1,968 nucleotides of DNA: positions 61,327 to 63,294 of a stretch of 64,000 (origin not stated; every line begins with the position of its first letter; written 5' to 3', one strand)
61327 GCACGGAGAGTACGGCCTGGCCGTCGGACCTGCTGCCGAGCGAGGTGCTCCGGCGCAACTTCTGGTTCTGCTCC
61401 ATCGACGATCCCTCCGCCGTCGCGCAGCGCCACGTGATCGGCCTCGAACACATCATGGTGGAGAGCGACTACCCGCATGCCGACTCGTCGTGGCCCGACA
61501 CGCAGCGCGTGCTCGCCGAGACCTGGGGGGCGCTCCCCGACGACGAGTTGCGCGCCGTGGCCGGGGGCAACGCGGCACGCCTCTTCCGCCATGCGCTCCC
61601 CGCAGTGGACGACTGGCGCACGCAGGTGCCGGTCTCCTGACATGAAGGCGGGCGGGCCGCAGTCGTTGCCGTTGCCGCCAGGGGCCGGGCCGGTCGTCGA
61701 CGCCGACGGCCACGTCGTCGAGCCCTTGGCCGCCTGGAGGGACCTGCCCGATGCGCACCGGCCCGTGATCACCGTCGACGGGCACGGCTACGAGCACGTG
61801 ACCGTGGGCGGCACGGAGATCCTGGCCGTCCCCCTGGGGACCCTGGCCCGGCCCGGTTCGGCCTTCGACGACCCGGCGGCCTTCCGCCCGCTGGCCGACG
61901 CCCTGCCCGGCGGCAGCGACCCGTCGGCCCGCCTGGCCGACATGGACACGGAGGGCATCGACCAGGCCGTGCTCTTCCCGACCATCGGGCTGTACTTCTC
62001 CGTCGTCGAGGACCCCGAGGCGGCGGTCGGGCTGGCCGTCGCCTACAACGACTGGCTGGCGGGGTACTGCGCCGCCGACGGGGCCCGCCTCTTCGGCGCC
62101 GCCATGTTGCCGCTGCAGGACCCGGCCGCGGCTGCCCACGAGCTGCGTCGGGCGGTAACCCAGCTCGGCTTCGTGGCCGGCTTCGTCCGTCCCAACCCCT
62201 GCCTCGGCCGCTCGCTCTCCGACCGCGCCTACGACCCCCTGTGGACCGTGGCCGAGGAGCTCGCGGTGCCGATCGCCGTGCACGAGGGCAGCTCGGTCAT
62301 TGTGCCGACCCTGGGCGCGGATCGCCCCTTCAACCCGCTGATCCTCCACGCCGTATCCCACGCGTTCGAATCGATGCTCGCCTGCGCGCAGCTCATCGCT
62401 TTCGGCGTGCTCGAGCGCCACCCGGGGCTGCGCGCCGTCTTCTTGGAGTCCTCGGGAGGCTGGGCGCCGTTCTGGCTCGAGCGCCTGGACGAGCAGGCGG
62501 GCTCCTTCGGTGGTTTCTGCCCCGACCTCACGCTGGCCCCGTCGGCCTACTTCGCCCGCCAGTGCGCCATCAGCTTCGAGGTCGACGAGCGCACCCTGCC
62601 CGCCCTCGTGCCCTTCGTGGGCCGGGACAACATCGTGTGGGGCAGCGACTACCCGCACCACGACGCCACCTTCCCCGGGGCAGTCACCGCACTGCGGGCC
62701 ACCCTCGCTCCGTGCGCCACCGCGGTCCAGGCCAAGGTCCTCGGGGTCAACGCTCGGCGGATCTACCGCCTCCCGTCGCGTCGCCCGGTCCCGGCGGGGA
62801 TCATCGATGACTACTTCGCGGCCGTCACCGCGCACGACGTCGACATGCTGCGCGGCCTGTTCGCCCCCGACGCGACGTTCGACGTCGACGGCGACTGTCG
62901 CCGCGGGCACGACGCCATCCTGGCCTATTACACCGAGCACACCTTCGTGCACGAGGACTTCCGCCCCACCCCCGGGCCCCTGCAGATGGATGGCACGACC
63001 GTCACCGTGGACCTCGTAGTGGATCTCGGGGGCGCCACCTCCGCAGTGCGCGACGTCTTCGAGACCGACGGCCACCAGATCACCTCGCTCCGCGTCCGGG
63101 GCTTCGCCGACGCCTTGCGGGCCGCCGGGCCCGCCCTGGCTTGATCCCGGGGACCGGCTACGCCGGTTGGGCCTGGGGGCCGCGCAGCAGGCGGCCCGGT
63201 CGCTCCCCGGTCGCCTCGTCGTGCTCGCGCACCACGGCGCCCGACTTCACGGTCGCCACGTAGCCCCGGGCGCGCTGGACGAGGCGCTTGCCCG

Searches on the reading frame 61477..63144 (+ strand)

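Call 106: search_protein_families(library=pfam, proteins=[window:61477-63144:+], max_evalue=0.00001)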
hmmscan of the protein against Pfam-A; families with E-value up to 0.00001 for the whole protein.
window:61477-63144:+ (555 aa): 2 families
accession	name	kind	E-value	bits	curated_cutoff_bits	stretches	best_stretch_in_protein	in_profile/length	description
PF04909.20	Amidohydro_2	-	2.5e-31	109.9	26.4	1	97-432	11-289/289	Amidohydrolase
PF12680.13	SnoaL_2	-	4.2e-10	40.6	27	1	444-536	2-100/102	SnoaL-like domain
